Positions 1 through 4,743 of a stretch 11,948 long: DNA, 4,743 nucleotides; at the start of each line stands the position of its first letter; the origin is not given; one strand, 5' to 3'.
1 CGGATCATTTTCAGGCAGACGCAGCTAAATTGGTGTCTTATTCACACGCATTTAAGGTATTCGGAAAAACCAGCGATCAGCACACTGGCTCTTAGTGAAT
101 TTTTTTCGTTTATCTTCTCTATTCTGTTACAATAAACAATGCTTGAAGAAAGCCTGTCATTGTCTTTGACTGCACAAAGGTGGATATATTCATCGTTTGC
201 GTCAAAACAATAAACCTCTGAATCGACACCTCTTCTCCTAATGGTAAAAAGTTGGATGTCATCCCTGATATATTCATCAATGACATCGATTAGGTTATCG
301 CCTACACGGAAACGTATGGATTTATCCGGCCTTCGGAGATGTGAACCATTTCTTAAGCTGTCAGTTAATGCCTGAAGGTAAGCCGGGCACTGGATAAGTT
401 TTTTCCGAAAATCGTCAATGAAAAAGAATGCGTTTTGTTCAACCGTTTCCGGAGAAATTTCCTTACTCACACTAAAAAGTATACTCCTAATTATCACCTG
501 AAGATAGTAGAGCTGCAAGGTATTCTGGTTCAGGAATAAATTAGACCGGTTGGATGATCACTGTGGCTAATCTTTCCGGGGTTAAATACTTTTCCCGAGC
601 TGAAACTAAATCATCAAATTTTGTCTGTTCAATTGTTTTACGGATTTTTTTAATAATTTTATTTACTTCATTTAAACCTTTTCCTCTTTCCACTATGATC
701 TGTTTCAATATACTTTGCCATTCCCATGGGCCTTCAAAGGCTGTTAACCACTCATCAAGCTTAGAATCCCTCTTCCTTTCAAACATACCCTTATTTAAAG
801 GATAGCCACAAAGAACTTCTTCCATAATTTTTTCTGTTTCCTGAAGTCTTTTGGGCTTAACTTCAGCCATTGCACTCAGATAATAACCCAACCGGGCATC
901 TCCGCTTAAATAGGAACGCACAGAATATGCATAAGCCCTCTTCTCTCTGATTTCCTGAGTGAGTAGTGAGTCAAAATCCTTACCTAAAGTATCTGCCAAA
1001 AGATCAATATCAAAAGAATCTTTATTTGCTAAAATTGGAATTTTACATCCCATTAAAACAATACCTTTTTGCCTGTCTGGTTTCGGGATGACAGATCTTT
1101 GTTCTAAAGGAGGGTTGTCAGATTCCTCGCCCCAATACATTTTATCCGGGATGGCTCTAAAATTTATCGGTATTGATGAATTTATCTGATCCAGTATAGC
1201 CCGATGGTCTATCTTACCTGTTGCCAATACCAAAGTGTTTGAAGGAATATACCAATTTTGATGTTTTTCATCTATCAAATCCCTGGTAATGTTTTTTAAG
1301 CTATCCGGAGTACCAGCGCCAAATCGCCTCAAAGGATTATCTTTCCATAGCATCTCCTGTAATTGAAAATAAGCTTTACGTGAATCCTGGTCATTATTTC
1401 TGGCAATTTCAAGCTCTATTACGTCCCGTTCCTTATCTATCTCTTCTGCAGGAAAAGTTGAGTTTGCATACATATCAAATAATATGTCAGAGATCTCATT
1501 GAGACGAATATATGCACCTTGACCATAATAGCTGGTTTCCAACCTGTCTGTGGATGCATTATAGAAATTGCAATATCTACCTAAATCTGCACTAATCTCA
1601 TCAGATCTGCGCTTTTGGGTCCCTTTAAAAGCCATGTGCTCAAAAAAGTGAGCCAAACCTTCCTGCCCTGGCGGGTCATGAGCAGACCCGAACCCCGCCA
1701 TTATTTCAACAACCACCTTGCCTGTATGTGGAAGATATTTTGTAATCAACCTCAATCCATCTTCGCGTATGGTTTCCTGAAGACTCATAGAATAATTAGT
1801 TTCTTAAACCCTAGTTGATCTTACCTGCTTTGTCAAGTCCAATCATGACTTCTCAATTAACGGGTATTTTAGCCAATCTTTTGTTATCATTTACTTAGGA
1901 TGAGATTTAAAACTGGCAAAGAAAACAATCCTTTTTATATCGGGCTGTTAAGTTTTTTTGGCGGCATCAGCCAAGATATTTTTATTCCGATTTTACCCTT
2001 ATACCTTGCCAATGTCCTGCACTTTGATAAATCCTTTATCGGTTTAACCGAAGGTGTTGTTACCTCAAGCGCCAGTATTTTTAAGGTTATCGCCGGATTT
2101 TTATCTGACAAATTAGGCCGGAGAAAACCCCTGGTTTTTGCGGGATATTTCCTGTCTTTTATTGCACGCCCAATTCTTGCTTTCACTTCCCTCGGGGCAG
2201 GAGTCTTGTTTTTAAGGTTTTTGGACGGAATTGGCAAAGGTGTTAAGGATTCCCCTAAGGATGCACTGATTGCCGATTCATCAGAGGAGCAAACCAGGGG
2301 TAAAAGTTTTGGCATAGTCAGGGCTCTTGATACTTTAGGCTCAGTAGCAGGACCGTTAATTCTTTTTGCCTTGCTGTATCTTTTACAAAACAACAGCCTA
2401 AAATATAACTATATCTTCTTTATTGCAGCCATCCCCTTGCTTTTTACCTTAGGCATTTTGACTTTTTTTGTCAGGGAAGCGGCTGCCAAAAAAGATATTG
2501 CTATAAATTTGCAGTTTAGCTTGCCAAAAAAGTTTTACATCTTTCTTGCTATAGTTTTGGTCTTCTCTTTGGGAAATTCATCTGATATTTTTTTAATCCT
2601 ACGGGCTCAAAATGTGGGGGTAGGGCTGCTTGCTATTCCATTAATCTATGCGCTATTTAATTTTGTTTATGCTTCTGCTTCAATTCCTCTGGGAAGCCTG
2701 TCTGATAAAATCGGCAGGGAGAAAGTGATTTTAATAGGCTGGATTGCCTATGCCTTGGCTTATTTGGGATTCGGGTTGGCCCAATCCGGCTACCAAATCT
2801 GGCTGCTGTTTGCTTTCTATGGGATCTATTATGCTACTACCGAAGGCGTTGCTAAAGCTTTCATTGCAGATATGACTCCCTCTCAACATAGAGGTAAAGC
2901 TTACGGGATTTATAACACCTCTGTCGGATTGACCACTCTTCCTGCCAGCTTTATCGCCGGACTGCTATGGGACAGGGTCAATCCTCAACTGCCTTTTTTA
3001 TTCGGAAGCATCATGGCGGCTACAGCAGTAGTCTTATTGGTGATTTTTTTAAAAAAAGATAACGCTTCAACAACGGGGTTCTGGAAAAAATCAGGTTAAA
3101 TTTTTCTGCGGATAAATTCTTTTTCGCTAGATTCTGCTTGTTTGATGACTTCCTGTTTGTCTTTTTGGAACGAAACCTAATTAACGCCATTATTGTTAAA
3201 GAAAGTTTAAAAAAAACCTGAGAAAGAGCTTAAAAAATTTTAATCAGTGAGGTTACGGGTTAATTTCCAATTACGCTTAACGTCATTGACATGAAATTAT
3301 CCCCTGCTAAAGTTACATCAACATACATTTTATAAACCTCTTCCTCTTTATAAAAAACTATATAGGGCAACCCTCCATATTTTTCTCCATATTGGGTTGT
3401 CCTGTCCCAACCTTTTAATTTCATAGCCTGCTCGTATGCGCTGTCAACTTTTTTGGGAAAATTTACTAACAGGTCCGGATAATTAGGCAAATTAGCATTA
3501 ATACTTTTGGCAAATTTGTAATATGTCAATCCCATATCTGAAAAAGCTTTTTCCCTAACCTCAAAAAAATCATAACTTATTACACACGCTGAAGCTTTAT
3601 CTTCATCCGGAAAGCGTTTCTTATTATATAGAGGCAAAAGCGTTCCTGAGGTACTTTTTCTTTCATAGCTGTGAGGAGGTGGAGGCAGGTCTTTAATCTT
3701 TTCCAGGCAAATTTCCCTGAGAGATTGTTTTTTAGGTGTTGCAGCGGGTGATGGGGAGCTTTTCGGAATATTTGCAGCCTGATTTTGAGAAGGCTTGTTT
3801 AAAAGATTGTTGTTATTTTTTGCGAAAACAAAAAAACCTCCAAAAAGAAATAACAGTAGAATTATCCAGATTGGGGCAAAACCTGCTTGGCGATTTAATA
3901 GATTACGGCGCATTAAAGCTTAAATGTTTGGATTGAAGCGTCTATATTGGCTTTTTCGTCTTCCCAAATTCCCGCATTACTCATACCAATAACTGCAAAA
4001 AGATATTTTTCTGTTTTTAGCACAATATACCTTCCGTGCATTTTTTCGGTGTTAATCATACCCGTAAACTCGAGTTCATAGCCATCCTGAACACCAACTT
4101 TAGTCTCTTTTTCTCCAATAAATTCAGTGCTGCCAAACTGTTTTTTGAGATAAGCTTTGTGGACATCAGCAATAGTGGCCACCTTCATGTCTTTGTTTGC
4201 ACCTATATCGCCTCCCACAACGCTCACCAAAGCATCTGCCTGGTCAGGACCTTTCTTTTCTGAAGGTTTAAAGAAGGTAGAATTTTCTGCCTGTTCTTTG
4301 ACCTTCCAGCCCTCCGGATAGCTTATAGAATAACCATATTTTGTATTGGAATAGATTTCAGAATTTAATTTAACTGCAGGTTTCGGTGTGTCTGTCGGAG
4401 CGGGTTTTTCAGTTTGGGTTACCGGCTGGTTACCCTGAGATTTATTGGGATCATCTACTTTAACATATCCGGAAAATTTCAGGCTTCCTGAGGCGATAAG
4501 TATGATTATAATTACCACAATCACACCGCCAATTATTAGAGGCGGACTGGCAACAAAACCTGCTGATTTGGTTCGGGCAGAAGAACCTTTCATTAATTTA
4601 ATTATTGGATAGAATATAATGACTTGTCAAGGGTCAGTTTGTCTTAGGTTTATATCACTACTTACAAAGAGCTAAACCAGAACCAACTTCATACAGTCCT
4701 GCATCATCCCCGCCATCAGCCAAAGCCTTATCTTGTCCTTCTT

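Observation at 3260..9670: Divergent, roughly mirror-symmetric eight-gene island encoding only membrane-tethered ectodomain proteins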

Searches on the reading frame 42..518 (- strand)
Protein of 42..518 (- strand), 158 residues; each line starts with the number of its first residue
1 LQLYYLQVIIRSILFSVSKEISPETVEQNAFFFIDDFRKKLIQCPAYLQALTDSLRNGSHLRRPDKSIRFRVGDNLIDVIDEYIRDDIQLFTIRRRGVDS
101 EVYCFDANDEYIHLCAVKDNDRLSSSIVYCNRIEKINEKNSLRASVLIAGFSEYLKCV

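Call 4: search_protein_families(library=pfam, proteins=[window:42-518:-], max_evalue=0.1)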
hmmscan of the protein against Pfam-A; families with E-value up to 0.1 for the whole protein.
window:42-518:- (158 aa): 0 families

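Call 24: search_protein_families(library=ncbifam, proteins=[window:42-518:-], max_evalue=1)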
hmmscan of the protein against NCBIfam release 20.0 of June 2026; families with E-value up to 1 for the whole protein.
window:42-518:- (158 aa): 0 families

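Call 66: search_protein_families(library=padloc, proteins=[window:42-518:-], max_evalue=0.01)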
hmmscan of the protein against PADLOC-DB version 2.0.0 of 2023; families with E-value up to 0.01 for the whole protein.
window:42-518:- (158 aa): 1 family
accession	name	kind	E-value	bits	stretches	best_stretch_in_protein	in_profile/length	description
PDLC02742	PbeC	-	0.0035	14.1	1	65-141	419-492/685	PbeC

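Call 67: search_protein_families(library=phrogs, proteins=[window:42-518:-], max_evalue=0.01)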
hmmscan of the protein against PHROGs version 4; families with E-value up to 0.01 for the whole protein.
window:42-518:- (158 aa): 0 families

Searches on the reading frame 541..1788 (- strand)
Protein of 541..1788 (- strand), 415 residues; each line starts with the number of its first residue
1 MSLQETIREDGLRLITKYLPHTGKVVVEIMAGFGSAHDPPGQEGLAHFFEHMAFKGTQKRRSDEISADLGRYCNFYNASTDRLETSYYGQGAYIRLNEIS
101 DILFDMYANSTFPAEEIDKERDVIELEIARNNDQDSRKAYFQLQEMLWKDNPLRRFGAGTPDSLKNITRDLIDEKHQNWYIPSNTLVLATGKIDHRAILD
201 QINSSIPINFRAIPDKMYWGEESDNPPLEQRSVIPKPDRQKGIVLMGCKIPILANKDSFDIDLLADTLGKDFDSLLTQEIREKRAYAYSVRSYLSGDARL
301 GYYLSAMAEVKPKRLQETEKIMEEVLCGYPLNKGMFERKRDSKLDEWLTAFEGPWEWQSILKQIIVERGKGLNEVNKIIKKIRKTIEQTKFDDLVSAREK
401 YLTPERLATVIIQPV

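Call 4: search_protein_families(library=pfam, proteins=[window:541-1788:-], max_evalue=0.1)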
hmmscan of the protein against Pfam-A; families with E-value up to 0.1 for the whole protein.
window:541-1788:- (415 aa): 2 families
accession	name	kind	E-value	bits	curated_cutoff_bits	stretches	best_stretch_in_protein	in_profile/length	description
PF00675.25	Peptidase_M16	-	1e-24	87.5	22.3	1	15-155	3-143/149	Insulinase (Peptidase family M16)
PF05193.26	Peptidase_M16_C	-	1.3e-18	68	23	1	166-327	1-162/181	Peptidase M16 inactive domain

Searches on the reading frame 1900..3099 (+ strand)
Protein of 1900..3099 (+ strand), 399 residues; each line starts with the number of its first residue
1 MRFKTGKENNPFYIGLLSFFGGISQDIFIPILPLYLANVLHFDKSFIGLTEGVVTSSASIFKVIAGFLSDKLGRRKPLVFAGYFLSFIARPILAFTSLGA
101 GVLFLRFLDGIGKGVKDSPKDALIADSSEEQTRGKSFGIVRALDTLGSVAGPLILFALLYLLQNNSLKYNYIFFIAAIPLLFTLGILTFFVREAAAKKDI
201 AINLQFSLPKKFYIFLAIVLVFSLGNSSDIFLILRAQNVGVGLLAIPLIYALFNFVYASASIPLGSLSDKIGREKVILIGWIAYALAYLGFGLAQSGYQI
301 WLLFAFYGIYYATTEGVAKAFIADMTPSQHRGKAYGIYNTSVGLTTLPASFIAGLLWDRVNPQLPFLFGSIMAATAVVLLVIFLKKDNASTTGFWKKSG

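Call 4: search_protein_families(library=pfam, proteins=[window:1900-3099:+], max_evalue=0.1)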
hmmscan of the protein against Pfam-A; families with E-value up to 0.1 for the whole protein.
window:1900-3099:+ (399 aa): 5 families
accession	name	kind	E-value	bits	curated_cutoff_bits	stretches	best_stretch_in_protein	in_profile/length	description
PF07690.21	MFS_1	-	5.4e-51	174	33.4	2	15-221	2-214/347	Major Facilitator Superfamily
PF00083.30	Sugar_tr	-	2.3e-15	56.9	22.3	2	248-383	50-190/452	Sugar (and other) transporter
PF01306.25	LacY_symp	-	1.4e-07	31.1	24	1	12-96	9-94/413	LacY proton/sugar symporter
PF03209.21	PUCC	-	2.3e-05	24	21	1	60-167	29-156/401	PUCC protein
PF05977.19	MFS_3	-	0.0092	14.9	27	0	261-380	271-386/524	Transmembrane secretion effector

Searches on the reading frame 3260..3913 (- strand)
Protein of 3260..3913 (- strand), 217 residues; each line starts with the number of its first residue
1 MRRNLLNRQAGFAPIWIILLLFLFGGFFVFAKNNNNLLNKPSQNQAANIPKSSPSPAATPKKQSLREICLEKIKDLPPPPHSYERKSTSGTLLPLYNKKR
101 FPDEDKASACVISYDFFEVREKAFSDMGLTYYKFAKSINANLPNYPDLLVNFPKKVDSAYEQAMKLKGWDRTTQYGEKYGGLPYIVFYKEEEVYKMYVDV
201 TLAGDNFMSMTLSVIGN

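Call 3: search_protein_families(library=pfam, proteins=[window:3260-3913:-], max_evalue=1)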
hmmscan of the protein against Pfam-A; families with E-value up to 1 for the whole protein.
window:3260-3913:- (217 aa): 1 family
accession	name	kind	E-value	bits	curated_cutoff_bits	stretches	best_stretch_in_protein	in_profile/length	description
PF03929.21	PepSY_TM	-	0.18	12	28.8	1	10-63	7-55/295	PepSY-associated TM region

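Call 24: search_protein_families(library=ncbifam, proteins=[window:3260-3913:-], max_evalue=1)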
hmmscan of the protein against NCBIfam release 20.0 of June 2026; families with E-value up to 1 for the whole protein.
window:3260-3913:- (217 aa): 0 families

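Call 66: search_protein_families(library=padloc, proteins=[window:3260-3913:-], max_evalue=0.01)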
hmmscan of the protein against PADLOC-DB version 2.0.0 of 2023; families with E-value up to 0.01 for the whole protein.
window:3260-3913:- (217 aa): 0 families

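Call 67: search_protein_families(library=phrogs, proteins=[window:3260-3913:-], max_evalue=0.01)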
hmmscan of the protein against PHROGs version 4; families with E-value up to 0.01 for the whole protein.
window:3260-3913:- (217 aa): 0 families

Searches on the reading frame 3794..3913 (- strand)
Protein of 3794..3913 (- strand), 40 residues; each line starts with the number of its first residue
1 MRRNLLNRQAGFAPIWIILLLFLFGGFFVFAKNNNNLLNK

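Call 78: search_protein_families(library=pfam, proteins=[window:3794-3913:-], max_evalue=10)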
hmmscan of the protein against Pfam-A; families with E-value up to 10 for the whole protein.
seq(40 aa): 0 families

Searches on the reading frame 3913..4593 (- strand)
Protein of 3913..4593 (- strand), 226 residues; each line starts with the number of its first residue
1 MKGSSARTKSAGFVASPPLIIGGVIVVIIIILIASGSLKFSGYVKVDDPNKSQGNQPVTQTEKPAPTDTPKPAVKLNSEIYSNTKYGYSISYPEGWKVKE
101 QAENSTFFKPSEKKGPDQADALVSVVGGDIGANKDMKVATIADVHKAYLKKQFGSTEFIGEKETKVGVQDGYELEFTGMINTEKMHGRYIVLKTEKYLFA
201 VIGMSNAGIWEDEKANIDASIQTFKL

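Call 3: search_protein_families(library=pfam, proteins=[window:3913-4593:-], max_evalue=1)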
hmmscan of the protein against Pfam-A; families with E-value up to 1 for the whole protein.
window:3913-4593:- (226 aa): 3 families
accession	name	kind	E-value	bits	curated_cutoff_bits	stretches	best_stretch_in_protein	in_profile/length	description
PF18933.6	PsbP_2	-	2.7e-09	37.8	27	1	72-225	38-183/184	PsbP-like protein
PF01789.22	PsbP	-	3.5e-07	30.8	23.5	1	80-225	5-154/155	PsbP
PF08786.17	DcrB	-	0.19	12.3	27.2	1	133-216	37-120/127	DcrB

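Call 24: search_protein_families(library=ncbifam, proteins=[window:3913-4593:-], max_evalue=1)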
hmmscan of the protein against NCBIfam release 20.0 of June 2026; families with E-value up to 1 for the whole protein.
window:3913-4593:- (226 aa): 2 families
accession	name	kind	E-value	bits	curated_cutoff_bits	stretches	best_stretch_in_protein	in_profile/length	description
TIGR03931.1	T7SS_Rv3446c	hypoth_equivalog_domain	0.0012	19.3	47.6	1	26-104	6-83/194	type VII secretion-associated protein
NF040946.1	PSII_PsbP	equivalog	0.0088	15.7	60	1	79-225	28-178/180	photosystem II reaction center PsbP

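Call 36: search_solved_structures(query=A2, max_evalue=1)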
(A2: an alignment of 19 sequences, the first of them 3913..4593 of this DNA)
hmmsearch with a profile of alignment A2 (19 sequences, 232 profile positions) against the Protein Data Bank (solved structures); distinct sequences matched with E-value up to 1: 7.
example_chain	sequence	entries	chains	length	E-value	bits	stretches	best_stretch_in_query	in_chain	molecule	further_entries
9grx_0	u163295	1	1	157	1.6e-06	31.4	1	82-230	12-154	Photosynthetic NDH subunit of lumenal location 1, chloroplastic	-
7eu3_1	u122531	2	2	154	4.6e-06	29.9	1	161-231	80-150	Photosynthetic NDH subunit of subcomplex L1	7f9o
2xb3_A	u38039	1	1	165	0.00014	25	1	80-229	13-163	PSBP PROTEIN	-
7wff_f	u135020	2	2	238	0.0063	19.6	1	71-231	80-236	Photosynthetic NDH subunit of lumenal location 1, chloroplastic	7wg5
6c2u_A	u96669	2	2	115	0.3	14.1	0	106-168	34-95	phosphate-loop protein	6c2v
8fk7_A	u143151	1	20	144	0.39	13.7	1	7-59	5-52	Flagellin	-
3hlz_A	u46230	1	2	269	0.94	12.5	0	87-181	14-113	uncharacterized protein BT_1490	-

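Call 66: search_protein_families(library=padloc, proteins=[window:3913-4593:-], max_evalue=0.01)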
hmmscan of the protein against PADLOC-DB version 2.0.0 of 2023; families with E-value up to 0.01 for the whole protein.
window:3913-4593:- (226 aa): 0 families

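Call 67: search_protein_families(library=phrogs, proteins=[window:3913-4593:-], max_evalue=0.01)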
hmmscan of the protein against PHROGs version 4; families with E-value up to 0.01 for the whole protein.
window:3913-4593:- (226 aa): 0 families

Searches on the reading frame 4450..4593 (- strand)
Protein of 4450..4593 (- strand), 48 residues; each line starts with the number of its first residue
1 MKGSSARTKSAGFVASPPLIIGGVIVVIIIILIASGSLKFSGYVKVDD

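Call 78: search_protein_families(library=pfam, proteins=[window:4450-4593:-], max_evalue=10)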
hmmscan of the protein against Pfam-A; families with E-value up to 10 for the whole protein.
seq(48 aa): 1 family
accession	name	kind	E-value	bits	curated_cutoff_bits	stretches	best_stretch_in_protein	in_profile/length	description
PF06143.16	Baculo_11_kDa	-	0.21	11.6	28.4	1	19-33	38-52/84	Baculovirus 11 kDa family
